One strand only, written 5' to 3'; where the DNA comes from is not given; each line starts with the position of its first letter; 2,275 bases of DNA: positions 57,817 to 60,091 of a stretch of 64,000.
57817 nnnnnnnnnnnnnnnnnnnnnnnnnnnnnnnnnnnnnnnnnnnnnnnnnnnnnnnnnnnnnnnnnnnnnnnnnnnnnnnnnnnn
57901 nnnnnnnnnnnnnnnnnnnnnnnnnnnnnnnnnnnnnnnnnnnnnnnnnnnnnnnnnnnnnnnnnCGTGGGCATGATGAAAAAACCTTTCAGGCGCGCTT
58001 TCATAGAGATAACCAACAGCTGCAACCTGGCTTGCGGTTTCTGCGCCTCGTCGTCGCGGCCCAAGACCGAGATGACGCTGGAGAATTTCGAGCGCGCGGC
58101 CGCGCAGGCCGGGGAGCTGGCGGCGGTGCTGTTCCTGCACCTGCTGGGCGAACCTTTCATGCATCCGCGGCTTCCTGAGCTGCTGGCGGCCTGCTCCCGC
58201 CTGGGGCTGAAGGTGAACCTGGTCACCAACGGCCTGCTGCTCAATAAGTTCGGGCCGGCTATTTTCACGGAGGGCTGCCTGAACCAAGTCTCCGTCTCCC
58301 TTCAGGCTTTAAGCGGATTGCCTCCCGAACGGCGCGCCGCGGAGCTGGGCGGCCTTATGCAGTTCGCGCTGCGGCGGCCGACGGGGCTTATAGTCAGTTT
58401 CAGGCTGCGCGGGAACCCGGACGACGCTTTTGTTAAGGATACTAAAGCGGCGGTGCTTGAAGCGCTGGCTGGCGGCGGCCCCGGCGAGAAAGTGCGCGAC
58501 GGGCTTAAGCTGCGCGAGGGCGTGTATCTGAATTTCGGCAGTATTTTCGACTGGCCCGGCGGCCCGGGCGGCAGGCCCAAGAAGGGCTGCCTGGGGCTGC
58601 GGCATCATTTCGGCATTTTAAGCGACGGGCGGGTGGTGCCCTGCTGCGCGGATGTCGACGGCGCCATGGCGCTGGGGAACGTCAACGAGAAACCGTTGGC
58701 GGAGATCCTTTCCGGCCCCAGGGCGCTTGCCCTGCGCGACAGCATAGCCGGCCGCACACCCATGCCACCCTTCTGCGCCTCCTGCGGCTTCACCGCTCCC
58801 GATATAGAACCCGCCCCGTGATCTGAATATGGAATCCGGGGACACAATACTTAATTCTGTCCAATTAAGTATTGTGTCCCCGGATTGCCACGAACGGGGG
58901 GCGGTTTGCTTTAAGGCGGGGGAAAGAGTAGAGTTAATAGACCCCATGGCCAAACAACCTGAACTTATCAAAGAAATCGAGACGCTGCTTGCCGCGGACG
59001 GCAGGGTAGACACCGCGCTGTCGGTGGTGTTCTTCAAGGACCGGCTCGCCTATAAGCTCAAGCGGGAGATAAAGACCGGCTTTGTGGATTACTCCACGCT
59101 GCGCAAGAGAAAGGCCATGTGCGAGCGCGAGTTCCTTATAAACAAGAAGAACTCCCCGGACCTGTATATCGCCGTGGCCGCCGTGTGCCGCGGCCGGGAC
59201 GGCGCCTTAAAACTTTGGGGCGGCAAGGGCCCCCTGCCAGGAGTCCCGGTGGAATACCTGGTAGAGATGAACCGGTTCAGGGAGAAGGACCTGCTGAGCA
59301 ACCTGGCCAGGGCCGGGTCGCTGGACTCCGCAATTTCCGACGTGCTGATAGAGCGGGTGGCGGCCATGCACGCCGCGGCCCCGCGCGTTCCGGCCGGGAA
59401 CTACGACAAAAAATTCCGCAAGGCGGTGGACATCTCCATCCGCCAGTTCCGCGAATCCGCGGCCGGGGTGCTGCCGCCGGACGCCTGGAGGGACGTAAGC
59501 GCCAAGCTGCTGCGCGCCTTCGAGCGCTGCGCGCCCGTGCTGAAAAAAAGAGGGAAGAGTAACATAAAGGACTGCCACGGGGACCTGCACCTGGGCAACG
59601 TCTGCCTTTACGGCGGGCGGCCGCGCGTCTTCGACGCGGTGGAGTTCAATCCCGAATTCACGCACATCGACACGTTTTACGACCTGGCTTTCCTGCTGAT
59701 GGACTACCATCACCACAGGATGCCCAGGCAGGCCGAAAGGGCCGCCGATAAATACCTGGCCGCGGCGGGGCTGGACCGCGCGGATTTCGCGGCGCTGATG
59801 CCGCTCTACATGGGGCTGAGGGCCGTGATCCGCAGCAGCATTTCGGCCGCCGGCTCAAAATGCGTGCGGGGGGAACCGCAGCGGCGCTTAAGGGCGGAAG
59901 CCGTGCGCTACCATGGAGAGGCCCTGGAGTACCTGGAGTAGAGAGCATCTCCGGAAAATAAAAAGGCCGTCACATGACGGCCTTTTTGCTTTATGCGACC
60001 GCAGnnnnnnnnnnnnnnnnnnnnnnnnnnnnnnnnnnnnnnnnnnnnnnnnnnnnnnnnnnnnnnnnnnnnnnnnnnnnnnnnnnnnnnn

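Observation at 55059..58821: Candidate novel RiPP cassette: precursor peptide, radical SAM/SPASM maturase, M50 membrane protease and a second radical SAM enzyme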

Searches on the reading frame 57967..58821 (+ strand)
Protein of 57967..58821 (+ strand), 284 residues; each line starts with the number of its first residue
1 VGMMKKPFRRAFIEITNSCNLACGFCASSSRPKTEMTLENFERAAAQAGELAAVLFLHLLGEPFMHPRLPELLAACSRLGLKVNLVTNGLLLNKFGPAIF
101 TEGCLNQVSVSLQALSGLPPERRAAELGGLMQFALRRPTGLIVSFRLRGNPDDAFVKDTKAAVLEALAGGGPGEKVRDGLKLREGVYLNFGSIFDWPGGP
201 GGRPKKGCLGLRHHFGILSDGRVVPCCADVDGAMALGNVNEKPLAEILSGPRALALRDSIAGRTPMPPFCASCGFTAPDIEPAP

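Call 3: search_protein_families(library=ncbifam, proteins=[window:57967-58821:+], max_evalue=0.01)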
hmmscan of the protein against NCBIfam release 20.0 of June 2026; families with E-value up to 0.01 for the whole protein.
window:57967-58821:+ (284 aa): 40 families (the best 25 are shown)
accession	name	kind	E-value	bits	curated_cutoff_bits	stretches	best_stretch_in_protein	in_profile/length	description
TIGR04317.1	W_rSAM_matur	equivalog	3.4e-17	62.6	380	1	8-117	3-115/349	tungsten cofactor oxidoreductase radical SAM maturase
TIGR02109.1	PQQ_syn_pqqE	equivalog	5.5e-17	61.7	381.35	1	12-116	10-117/358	pyrroloquinoline quinone biosynthesis protein PqqE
NF045574.1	sacti_mat_StsB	exception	6.1e-13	48.4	625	1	5-113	92-202/466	StsB family radical SAM/SPASM domain sactipeptide maturase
TIGR04311.1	rSAM_Geo_metal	subfamily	1e-12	47.9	400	1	10-116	4-116/423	radical SAM/SPASM family putative metalloenzyme maturase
TIGR04321.1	spiroSPASM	subfamily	6.4e-12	44.9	250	2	13-93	235-323/510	spiro-SPASM protein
TIGR04466.1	rSAM_BlsE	equivalog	1.9e-11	44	400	1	11-117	5-111/327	cytosylglucuronate decarboxylase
NF049973.1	radical_Rv1681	equivalog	3.6e-10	39.3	380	1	9-93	72-158/326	Rv1681 family radical SAM protein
TIGR02666.1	moaA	equivalog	3.7e-10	39.3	284.05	1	13-116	14-126/336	GTP 3',8-cyclase MoaA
TIGR02668.1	moaA_archaeal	equivalog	5.7e-10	38.7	325.25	1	12-116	13-120/303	GTP 3',8-cyclase MoaA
TIGR04545.1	rSAM_ahbD_hemeb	equivalog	6.6e-10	38.9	500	1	14-113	5-107/339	heme b synthase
TIGR04103.1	rSAM_nif11_3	equivalog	1.9e-09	36.6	725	1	9-117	5-115/412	nif11-class peptide radical SAM maturase 3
TIGR04250.1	SCM_rSAM_ScmE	equivalog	3.3e-09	36.1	400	1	13-111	7-109/358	SynChlorMet cassette radical SAM/SPASM protein ScmE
NF038283.1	viperin_w_prok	equivalog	3.6e-09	36.2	180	1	15-112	8-114/281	viperin family antiviral radical SAM protein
TIGR04055.1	rSAM_NirJ2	equivalog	8.5e-09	35.4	500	1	15-115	6-108/326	putative heme d1 biosynthesis radical SAM protein NirJ2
NF001199.0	PRK00164.2-1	equivalog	1.4e-08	34.3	231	1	12-116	15-122/308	GTP 3',8-cyclase MoaA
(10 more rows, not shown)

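Call 4: search_protein_families(library=pfam, proteins=[window:57967-58821:+], max_evalue=0.01)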
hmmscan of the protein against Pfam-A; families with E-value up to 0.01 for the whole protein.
window:57967-58821:+ (284 aa): 2 families
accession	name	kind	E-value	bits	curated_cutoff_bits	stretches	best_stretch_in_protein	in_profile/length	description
PF13186.11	SPASM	-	1.1e-13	51.7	21.5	1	208-273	1-66/67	Iron-sulfur cluster-binding domain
PF04055.27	Radical_SAM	-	4.6e-12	46.9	29.5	1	13-116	1-113/166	Radical SAM superfamily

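Call 23: find_homologous_proteins(query=window:57967-58821:+)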
Query window:57967-58821:+ (284 aa): 161 proteins with E <= 0.001 among 8000 candidates; the best 120 are listed.
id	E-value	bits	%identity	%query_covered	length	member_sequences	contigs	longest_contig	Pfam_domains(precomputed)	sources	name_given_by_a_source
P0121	1.4e-187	640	100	100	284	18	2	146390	PF13186.12,PF04055.28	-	-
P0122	1.8e-159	548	88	97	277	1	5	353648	PF13186.12,PF04055.28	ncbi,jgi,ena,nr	ncbi:MAG: hypothetical protein A2X35_09505 [Elusimicrobia bacterium GWA2_61_42]|nr:MAG: hypothetical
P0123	3.1e-146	504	80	97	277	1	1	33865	PF13186.12,PF04055.28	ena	-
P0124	3.7e-145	501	81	97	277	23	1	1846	PF13186.12,PF04055.28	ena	-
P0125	3.6e-143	494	80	97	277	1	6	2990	PF13186.12,PF04055.28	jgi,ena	-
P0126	1.1e-142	493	78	97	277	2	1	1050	PF13186.12,PF04055.28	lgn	-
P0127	1.1e-141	489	80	97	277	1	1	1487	PF13186.12,PF04055.28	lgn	-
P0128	3.3e-141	488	81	98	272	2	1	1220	PF13186.12,PF04055.28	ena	-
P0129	8.3e-141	487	77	97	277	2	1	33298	PF13186.12,PF04055.28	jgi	-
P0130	2.4e-140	485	78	97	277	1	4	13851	PF13186.12,PF04055.28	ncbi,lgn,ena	-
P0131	2.6e-140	485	79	97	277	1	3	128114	PF13186.12,PF04055.28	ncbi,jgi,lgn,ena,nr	ncbi:MAG TPA: hypothetical protein DCS63_03920 [Elusimicrobia bacterium]|nr:hypothetical protein [El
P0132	2.5e-139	482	76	97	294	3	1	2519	PF13186.12,PF04055.28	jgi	-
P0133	1.5e-138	479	78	97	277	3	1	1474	PF13186.12,PF04055.28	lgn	-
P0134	1.5e-138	479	78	97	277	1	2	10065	PF13186.12,PF04055.28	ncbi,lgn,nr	ncbi:MAG: SPASM domain-containing protein [Elusimicrobia bacterium]|nr:SPASM domain-containing prote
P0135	2.1e-138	479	77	97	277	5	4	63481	PF13186.12,PF04055.28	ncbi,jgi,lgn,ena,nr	ncbi:MAG: hypothetical protein AUJ51_11050 [Elusimicrobia bacterium CG1_02_56_21]|nr:MAG: hypothetic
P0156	7.1e-113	395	63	97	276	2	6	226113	PF13186.12,PF04055.28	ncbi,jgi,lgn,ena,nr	ncbi:MAG: hypothetical protein A2X28_11255 [Elusimicrobia bacterium GWA2_56_46]|nr:MAG: hypothetical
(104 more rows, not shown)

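Call 25: find_encoding_contigs(protein=P0122, flank=8000, max_places=1)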
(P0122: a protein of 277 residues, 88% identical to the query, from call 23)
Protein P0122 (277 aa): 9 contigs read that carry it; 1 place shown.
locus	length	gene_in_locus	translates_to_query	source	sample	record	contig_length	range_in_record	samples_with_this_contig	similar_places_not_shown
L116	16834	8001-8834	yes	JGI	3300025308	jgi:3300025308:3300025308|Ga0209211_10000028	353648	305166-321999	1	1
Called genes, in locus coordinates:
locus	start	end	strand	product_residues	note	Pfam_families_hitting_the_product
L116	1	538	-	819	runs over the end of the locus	PF03030:H_PPase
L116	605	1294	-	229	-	PF00687:Ribosomal_L1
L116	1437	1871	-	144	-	PF03946:Ribosomal_L11_N, PF00298:Ribosomal_L11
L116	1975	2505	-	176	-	PF02357:NusG, PF00467:KOW (weak), PF23290:KOW5_SPT5 (weak)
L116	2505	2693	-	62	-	PF00584:SecE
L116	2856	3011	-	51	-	PF00471:Ribosomal_L33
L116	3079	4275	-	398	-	PF00009:GTP_EFTU, PF03144:GTP_EFTU_D2, PF03143:GTP_EFTU_D3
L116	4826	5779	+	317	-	PF13280:WYL, PF25583:WCX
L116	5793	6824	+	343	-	-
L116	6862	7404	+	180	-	PF03994:DUF350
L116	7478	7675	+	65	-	-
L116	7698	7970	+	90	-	-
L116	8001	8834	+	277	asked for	PF04055:Radical_SAM, PF13186:SPASM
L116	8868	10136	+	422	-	PF03562:MltA, PF06725:3D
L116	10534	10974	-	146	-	PF00583:Acetyltransf_1, PF13673:Acetyltransf_10 (weak), PF13508:Acetyltransf_7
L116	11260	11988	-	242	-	PF08032:SpoU_sub_bind, PF00588:SpoU_methylase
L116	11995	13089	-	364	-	PF00365:PFK, PF01513:NAD_kinase (weak)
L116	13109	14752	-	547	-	-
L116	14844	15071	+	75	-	-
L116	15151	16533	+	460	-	PF02812:ELFV_dehydrog_N, PF00208:ELFV_dehydrog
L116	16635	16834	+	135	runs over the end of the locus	PF00072:Response_reg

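Call 26: find_encoding_contigs(protein=P0156, flank=8000, max_places=1)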
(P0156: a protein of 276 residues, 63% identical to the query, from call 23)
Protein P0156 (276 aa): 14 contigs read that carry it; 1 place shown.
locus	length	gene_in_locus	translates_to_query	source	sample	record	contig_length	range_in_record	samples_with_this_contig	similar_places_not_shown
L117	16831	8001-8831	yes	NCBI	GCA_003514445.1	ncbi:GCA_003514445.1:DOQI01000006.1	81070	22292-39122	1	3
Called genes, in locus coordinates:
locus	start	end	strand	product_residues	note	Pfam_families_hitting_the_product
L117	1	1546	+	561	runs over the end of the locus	PF13091:PLDc_2, PF00614:PLDc (faint), PF13091:PLDc_2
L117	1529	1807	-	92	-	-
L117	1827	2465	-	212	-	PF00730:HhH-GPD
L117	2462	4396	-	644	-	PF13529:Peptidase_C39_2, PF00877:NLPC_P60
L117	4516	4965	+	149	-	PF00383:dCMP_cyt_deam_1, PF14437:MafB19-deam, PF14439:Bd3614-deam (weak)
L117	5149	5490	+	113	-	PF00076:RRM_1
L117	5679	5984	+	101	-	PF00076:RRM_1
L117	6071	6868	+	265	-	PF01569:PAP2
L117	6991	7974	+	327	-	PF00753:Lactamase_B, PF12706:Lactamase_B_2, PF00753:Lactamase_B (weak)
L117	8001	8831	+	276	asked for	PF04055:Radical_SAM, PF13186:SPASM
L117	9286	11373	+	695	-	-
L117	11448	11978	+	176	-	PF18962:Por_Secre_tail (weak)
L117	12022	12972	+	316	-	PF03687:UPF0164 (weak), PF19572:PorV (weak)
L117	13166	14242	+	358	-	PF04055:Radical_SAM, PF13353:Fer4_12 (weak)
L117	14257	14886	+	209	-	PF13489:Methyltransf_23, PF13847:Methyltransf_31, PF00891:Methyltransf_2, PF08241:Methyltransf_11, PF08242:Methyltransf_12, PF13649:Methyltransf_25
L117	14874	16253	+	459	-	PF02310:B12-binding, PF04055:Radical_SAM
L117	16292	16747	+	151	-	-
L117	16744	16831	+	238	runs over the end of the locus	PF13489:Methyltransf_23, PF07021:MetW (weak), PF13649:Methyltransf_25, PF13847:Methyltransf_31, PF08241:Methyltransf_11, PF08242:Methyltransf_12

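Call 86: search_protein_families(library=padloc, proteins=[window:57967-58821:+], max_evalue=0.001)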
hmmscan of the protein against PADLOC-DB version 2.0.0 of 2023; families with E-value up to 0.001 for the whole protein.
window:57967-58821:+ (284 aa): 2 families
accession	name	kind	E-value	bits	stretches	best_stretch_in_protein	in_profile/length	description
PDLC02903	pVip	-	3.4e-12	44.4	1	14-114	5-102/257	Viperins not associated with kinases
PDLC02904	pVip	-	5.5e-09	33.9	1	15-112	9-107/262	Viperins associated with kinases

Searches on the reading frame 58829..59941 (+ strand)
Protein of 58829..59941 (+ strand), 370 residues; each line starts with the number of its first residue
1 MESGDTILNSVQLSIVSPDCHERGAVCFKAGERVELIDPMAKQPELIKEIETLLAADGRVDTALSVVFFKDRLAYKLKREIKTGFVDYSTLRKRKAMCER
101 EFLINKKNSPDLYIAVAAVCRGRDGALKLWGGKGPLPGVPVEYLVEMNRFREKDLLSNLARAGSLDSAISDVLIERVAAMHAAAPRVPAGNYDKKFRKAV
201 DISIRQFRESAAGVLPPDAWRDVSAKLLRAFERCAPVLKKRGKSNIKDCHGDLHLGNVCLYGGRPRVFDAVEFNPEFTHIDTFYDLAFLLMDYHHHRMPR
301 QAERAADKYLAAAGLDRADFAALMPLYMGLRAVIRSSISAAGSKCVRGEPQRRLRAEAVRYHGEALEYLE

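Call 3: search_protein_families(library=ncbifam, proteins=[window:58829-59941:+], max_evalue=0.01)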
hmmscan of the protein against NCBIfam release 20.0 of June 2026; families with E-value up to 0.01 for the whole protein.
window:58829-59941:+ (370 aa): 2 families
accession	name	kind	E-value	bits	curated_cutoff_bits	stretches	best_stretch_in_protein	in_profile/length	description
NF012171.0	APH_6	equivalog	0.00058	19.2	325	1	146-324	71-237/270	APH(6)-I family aminoglycoside O-phosphotransferase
NF032896.1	APH_3pp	equivalog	0.00067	19.2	325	1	193-316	115-236/254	APH(3'') family aminoglycoside O-phosphotransferase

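Call 4: search_protein_families(library=pfam, proteins=[window:58829-59941:+], max_evalue=0.01)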
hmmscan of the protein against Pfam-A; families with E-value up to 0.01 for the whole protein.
window:58829-59941:+ (370 aa): 2 families
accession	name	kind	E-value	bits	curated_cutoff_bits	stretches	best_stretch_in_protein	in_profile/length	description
PF01636.29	APH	-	4.9e-06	26.9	23.2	1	161-319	85-237/239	Phosphotransferase enzyme family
PF04655.20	APH_6_hur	-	0.00033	20.5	27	1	126-333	49-246/252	Aminoglycoside/hydroxyurea antibiotic resistance kinase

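Call 86: search_protein_families(library=padloc, proteins=[window:58946-59941:+], max_evalue=0.001)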
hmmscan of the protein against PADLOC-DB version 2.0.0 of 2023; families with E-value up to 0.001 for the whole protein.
window:58946-59941:+ (331 aa): 0 families
